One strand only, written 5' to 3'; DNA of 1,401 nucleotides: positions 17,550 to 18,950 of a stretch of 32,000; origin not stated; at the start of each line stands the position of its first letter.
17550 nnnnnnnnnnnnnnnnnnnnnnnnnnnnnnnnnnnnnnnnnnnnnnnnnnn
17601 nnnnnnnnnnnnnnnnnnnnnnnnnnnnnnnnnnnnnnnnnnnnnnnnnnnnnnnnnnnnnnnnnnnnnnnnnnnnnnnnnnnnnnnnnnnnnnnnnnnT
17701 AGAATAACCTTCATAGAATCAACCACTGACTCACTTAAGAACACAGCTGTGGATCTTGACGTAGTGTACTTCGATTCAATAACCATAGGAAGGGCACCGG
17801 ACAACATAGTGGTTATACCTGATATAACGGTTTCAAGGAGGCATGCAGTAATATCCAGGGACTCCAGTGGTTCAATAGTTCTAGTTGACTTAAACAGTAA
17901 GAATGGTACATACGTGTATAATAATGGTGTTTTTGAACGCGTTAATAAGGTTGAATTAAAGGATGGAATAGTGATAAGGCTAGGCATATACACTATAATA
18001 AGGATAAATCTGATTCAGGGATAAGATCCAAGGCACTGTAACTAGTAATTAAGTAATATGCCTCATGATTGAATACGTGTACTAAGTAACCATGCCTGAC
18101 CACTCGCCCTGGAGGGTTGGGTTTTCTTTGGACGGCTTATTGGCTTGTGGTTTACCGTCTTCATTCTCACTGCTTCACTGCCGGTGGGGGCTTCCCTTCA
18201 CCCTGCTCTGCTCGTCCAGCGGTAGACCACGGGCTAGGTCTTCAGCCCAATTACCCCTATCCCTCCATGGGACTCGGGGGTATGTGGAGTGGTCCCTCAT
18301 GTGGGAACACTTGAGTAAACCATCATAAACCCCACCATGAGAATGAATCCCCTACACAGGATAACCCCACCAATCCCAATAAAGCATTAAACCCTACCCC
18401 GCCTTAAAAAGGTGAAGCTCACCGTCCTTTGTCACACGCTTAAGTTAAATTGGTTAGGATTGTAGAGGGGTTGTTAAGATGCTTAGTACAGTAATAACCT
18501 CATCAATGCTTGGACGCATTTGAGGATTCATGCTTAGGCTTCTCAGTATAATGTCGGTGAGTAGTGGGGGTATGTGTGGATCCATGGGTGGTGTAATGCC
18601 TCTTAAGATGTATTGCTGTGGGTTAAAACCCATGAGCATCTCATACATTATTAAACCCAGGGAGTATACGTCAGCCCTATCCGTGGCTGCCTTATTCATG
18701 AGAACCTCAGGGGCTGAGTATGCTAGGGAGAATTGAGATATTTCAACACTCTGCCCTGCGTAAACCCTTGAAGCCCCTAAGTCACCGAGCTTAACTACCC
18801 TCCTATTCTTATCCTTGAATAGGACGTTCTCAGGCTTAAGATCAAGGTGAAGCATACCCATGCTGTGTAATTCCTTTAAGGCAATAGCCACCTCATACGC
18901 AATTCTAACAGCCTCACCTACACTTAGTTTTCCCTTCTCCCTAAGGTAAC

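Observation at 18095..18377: Unclassified ~280-nt GC-rich structured RNA: SRP-like 5' domain but no clean helix-8 motif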

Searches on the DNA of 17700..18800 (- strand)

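Call 4: search_rna_families(source=window, start=17700, end=18800, threshold=evalue, max_evalue=10, show_alignments=5)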
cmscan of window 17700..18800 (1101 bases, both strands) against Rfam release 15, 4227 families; matches with E-value up to 10: 2.
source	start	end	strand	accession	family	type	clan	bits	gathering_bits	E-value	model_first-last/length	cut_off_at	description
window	18619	18658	+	RF01101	TLS-PK6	Cis-reg;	-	14.9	44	7.1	1-40/40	no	Pseudoknot of tRNA-like structure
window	18229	18285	-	RF02656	sot0042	Gene; sRNA;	-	12.6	88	1.4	1-174/174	no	Sense overlapping transcript RNA 0042 (sot)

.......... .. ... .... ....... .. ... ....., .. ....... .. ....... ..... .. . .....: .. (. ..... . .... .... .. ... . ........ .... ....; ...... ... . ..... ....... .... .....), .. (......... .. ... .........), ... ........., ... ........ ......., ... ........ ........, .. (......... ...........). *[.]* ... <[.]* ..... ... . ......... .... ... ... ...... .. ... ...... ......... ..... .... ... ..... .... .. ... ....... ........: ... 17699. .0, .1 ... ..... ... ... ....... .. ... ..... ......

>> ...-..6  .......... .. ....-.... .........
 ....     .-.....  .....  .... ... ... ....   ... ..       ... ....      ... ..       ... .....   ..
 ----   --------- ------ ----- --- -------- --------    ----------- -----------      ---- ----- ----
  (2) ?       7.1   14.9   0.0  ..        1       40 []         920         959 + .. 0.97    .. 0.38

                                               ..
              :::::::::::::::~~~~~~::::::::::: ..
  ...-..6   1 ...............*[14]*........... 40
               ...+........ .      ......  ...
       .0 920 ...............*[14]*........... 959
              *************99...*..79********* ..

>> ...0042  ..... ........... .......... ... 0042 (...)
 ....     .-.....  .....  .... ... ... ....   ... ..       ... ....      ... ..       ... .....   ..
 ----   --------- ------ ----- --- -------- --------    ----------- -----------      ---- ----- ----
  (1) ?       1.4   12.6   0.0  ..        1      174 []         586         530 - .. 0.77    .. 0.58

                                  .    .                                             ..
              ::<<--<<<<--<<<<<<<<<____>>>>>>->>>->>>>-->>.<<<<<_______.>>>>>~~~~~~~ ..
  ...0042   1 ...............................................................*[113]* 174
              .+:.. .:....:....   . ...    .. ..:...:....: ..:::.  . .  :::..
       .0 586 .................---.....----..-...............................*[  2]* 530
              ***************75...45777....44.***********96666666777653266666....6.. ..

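Call 26: search_dna_similar(query=window:18060-18440:-, collection=phages, mode=distant, max_evalue=0.01)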
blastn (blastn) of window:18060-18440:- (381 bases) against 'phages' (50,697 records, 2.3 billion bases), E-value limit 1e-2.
Records with a match: 4; places in all: 4; records where one place covers at least 80% of the query: 0.
Best place of each record, by identity: 90-95% 2; 60-80% 2.
By first word of the organism name: Sulfolobus 2; Hyperthermophilic 2.
By host as written in the record: Sulfolobus solfataricus P2 2; - 2.
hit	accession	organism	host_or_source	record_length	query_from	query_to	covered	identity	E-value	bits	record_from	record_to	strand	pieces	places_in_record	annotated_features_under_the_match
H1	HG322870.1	Sulfolobus monocaudavirus SMV1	Sulfolobus solfataricus P2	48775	176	336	42%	76.5%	2e-23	114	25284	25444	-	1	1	transposon:IS element-IS200-605 | IS605 OrfB family protein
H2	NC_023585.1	Sulfolobus monocaudavirus SMV1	Sulfolobus solfataricus P2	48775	176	336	42%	76.5%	2e-23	114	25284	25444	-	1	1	transposon:IS element-IS200-605 | transposase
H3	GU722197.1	Hyperthermophilic Archaeal Virus 2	-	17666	157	211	14%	90.9%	8e-10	71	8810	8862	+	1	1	transposon:ISDka2 | IS element Dka2 orfB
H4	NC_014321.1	Hyperthermophilic Archaeal Virus 2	-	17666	157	211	14%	90.9%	8e-10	71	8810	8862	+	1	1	transposon:ISDka2 | transposase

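Call 27: search_dna_similar(query=window:18060-18440:-, collection=plasmids, mode=distant, max_evalue=0.01)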
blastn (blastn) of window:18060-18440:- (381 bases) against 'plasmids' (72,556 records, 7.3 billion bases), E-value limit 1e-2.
Records with a match: 2; places in all: 2; records where one place covers at least 80% of the query: 0.
Best place of each record, by identity: 60-80% 2.
By first word of the organism name: Sulfolobus 1; Saccharolobus 1.
By predicted mobility (MOB-suite, as given by PLSDB): conjugative 1; non-mobilizable 1.
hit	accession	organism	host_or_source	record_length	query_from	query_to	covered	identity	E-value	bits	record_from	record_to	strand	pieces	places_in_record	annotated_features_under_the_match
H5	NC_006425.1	Sulfolobus islandicus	-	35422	169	336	44%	78.1%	3e-27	130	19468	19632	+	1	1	RNA-guided endonuclease TnpB family protein | hypothetical protein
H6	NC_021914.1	Saccharolobus solfataricus P2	geyser water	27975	169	336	44%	75.7%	2e-22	113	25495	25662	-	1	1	RNA-guided endonuclease TnpB family protein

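Call 30: get_annotated_region(hit=H5, flank=2500)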
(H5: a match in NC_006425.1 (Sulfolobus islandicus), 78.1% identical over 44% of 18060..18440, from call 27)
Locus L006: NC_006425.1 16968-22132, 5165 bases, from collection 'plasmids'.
description: Sulfolobus islandicus plasmid pHVE14, complete sequence
organism: Sulfolobus islandicus (NCBI taxid 43080)
taxonomy: Archaea; Thermoproteota; Thermoprotei; Sulfolobales; Sulfolobaceae; Sulfolobus; Sulfolobus islandicus
host: -; source: -; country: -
typing (MOB-suite, as given by PLSDB): conjugative; replicon rep_cluster_1343; relaxase MOB_Unknown; mating-pair formation MPF_T
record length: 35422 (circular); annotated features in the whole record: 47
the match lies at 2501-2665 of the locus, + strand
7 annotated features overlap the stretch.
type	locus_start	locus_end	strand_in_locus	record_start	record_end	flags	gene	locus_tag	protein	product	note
CDS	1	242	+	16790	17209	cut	-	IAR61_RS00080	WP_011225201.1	STK_08120 family protein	-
CDS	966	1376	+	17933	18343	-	tnpA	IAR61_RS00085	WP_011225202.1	IS200/IS605-like element ISSis2 family transposase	GO:0006313 - DNA transposition [Evidence IEA]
CDS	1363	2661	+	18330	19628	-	-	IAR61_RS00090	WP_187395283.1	RNA-guided endonuclease TnpB family protein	-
CDS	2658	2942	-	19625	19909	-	-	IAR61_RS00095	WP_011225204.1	hypothetical protein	-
CDS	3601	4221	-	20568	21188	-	-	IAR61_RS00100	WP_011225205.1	hypothetical protein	-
CDS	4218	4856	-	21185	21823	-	-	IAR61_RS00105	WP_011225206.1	hypothetical protein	-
CDS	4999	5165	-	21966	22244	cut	-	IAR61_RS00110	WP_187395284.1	transcriptional regulator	-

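Call 31: get_annotated_region(hit=H1, flank=2500)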
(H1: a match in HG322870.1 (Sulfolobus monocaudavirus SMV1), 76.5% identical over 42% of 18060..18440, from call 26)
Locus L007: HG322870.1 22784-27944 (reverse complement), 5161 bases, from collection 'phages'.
description: Sulfolobus monocaudavirus SMV1 complete genome.
organism: Sulfolobus monocaudavirus SMV1 (NCBI taxid 1351702)
taxonomy: Viruses; Bicaudaviridae
host: Sulfolobus solfataricus P2; source: geyser water; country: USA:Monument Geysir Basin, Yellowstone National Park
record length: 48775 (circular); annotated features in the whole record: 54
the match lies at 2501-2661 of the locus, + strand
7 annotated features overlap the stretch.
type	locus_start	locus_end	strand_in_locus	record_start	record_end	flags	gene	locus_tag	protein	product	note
CDS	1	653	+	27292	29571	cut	-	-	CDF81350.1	Von Willebrand factor A domain-containing viral protein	-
mobile_element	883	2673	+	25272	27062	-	-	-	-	transposon:IS element-IS200-605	-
CDS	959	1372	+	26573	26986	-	-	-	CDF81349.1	IS200 OrfA family protein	-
CDS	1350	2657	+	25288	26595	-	-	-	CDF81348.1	IS605 OrfB family protein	-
CDS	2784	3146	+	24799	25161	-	-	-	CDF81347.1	hypothetical transmembrane protein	-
CDS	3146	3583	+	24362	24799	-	-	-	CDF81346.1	hypothetical protein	-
CDS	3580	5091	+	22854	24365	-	-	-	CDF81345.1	conserved archaeal viral AAA-ATPase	-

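Call 32: get_annotated_region(hit=H3, flank=2500)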
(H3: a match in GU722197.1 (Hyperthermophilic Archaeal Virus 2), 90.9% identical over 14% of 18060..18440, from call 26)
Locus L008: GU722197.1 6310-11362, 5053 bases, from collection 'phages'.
description: Hyperthermophilic Archaeal Virus 2, complete genome.
organism: Hyperthermophilic Archaeal Virus 2 (NCBI taxid 762906)
taxonomy: Viruses
host: -; source: -; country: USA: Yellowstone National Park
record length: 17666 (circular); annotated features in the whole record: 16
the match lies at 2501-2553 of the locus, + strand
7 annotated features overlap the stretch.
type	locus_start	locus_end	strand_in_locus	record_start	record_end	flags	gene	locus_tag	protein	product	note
CDS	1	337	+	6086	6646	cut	-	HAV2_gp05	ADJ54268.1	hypothetical protein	ORF186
CDS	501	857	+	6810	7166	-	-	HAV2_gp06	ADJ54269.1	hypothetical protein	ORF118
mobile_element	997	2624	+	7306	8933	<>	-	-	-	transposon:ISDka2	-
CDS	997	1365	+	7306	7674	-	-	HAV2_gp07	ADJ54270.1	IS element Dka2 orfA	ORF122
CDS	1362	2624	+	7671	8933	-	-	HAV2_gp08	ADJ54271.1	IS element Dka2 orfB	ORF420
CDS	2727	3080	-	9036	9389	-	-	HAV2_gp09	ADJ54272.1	hypothetical protein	ORF117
CDS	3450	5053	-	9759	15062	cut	-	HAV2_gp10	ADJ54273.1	hypothetical protein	ORF1767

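Call 33: get_annotated_region(hit=H6, flank=2500)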
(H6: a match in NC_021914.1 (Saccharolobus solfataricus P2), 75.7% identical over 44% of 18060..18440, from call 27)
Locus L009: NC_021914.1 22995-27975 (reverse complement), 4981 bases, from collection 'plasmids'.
description: Saccharolobus solfataricus P2 plasmid pMGB1, complete sequence
organism: Saccharolobus solfataricus P2 (NCBI taxid 273057)
taxonomy: Archaea; Thermoproteota; Thermoprotei; Sulfolobales; Sulfolobaceae; Saccharolobus; Saccharolobus solfataricus; Saccharolobus solfataricus P2
host: -; source: geyser water; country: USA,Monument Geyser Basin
typing (MOB-suite, as given by PLSDB): non-mobilizable
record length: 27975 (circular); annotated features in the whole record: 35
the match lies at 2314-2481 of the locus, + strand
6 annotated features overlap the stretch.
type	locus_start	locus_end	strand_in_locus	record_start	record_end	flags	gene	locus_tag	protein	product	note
CDS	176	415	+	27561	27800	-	-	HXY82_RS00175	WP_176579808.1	plasmid regulator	-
CDS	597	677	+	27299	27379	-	-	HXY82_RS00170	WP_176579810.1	hypothetical protein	-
CDS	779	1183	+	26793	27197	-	tnpA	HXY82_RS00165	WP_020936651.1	IS200/IS605 family transposase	-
CDS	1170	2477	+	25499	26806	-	-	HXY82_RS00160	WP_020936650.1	RNA-guided endonuclease TnpB family protein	-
CDS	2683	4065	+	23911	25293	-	-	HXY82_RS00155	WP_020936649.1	RNA-guided endonuclease TnpB family protein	-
CDS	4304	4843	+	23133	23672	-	-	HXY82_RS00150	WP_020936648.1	DUF4145 domain-containing protein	-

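Call 77: search_rna_families(sources=[L006, L007, L008, L009, L042], threshold=evalue, max_evalue=1, show_alignments=2)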
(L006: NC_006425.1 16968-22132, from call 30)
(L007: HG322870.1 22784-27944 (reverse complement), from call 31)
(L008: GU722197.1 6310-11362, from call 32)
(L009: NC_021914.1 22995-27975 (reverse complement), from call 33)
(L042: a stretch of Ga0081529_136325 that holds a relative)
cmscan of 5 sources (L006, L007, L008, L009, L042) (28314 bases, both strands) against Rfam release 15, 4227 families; matches with E-value up to 1: 14.
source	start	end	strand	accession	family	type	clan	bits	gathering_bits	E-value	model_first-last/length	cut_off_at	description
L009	2273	2485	+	RF02656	sot0042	Gene; sRNA;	-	48.8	88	6.6e-10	1-174/174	no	Sense overlapping transcript RNA 0042 (sot)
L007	2453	2665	+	RF02656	sot0042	Gene; sRNA;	-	48.6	88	7.5e-10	1-174/174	no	Sense overlapping transcript RNA 0042 (sot)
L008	2500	2632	+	RF02656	sot0042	Gene; sRNA;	-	47.2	88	2e-09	1-174/174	no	Sense overlapping transcript RNA 0042 (sot)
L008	2533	2654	+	RF00062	HgcC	Gene;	-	44.3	50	3.1e-07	1-130/130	no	HgcC family RNA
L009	2335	2507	+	RF00062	HgcC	Gene;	-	41.3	50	2e-06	1-130/130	no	HgcC family RNA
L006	2522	2691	+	RF00062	HgcC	Gene;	-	39.8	50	5.1e-06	1-130/130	no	HgcC family RNA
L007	2515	2684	+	RF00062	HgcC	Gene;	-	37.2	50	2.6e-05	1-130/130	no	HgcC family RNA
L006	2460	2669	+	RF02656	sot0042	Gene; sRNA;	-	34.4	88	1.2e-05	1-174/174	no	Sense overlapping transcript RNA 0042 (sot)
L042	4530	4745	-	RF02656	sot0042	Gene; sRNA;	-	33.7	88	2.1e-05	1-174/174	no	Sense overlapping transcript RNA 0042 (sot)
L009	4047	4120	+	RF00062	HgcC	Gene;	-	31.8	50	0.00072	1-130/130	no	HgcC family RNA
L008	371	447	-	RF00062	HgcC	Gene;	-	30.1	50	0.0021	1-130/130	no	HgcC family RNA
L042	4511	4683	-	RF00062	HgcC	Gene;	-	29.6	50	0.0029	1-130/130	no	HgcC family RNA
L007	772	850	-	RF00062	HgcC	Gene;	-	29.3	50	0.0034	1-130/130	no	HgcC family RNA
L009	4058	4099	+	RF02656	sot0042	Gene; sRNA;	-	19.1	88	0.44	134-174/174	no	Sense overlapping transcript RNA 0042 (sot)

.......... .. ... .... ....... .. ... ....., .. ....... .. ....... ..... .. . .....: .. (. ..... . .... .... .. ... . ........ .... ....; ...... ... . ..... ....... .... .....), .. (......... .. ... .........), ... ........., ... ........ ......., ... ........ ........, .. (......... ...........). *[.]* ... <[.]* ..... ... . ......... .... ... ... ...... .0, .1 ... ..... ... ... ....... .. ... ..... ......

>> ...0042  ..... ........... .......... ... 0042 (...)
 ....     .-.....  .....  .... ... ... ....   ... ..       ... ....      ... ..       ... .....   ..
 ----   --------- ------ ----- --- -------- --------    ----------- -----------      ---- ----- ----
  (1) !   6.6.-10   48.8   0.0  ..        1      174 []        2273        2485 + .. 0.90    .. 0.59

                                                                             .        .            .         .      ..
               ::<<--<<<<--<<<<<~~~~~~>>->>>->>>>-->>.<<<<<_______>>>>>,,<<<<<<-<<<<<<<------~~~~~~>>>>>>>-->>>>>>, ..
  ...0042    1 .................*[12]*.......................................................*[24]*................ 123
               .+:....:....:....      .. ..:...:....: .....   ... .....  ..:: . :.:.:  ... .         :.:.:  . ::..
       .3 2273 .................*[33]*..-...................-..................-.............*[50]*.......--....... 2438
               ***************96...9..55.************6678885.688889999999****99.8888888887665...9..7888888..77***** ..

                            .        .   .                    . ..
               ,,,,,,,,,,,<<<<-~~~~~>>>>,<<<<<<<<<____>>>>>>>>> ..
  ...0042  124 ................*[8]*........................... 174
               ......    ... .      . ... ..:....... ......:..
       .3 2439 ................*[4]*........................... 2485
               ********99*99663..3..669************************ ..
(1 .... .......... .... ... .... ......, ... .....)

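Call 80: search_rna_families(source=window, start=18085, end=18305, threshold=evalue, max_evalue=10, show_alignments=3)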
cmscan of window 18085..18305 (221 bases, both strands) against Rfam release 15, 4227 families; matches with E-value up to 10: 4.
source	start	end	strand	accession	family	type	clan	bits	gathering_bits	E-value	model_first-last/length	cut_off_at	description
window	18100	18138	-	RF02814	Sso133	Gene; sRNA;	-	14.3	44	2.6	1-73/73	no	Sulfolobus sRNA133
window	18142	18235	+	RF00756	mir-299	Gene; miRNA;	-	13.9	67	3.9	1-63/63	no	mir-299 microRNA precursor family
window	18229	18285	-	RF02656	sot0042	Gene; sRNA;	-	12.6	88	0.29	1-174/174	no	Sense overlapping transcript RNA 0042 (sot)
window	18090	18101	+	RF01134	sR30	Gene; snRNA; snoRNA; CD-box;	-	9.5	38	4.1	46-57/57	no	Small nucleolar RNA sR30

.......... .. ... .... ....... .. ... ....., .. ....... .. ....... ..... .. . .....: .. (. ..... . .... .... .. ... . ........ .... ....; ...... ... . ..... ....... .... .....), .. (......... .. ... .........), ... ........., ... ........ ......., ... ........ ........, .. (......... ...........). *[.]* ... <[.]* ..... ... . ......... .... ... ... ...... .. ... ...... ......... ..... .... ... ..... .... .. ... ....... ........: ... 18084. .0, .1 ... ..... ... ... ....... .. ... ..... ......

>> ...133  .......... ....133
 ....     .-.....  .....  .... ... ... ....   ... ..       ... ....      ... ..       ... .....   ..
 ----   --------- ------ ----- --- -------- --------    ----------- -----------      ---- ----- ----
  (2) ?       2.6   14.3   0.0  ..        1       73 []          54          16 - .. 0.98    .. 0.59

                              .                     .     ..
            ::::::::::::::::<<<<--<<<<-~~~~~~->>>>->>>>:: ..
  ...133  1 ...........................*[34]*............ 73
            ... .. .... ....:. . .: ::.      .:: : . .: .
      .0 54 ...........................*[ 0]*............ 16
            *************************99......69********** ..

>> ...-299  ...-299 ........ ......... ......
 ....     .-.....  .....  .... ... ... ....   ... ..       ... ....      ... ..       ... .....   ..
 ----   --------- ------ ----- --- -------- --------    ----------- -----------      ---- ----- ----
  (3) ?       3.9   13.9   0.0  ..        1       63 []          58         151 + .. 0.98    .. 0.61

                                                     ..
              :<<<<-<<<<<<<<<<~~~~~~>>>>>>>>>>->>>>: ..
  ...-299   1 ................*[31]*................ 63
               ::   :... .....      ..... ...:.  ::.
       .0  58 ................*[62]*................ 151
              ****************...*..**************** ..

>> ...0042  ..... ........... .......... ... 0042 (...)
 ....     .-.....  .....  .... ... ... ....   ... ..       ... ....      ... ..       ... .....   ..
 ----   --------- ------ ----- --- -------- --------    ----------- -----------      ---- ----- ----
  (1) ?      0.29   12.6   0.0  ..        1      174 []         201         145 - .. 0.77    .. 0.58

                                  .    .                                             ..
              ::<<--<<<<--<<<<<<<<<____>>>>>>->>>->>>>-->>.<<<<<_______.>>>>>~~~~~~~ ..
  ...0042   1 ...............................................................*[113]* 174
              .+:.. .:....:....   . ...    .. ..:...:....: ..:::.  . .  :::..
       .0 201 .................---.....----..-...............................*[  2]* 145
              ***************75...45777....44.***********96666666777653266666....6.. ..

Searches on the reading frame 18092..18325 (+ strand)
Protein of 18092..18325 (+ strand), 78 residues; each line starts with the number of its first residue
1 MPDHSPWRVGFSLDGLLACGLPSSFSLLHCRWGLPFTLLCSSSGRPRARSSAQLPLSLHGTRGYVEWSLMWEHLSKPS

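Call 87: search_protein_families(library=pfam, proteins=[window:18092-18325:+], max_evalue=0.01)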
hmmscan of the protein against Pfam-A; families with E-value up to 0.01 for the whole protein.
window:18092-18325:+ (78 aa): 0 families
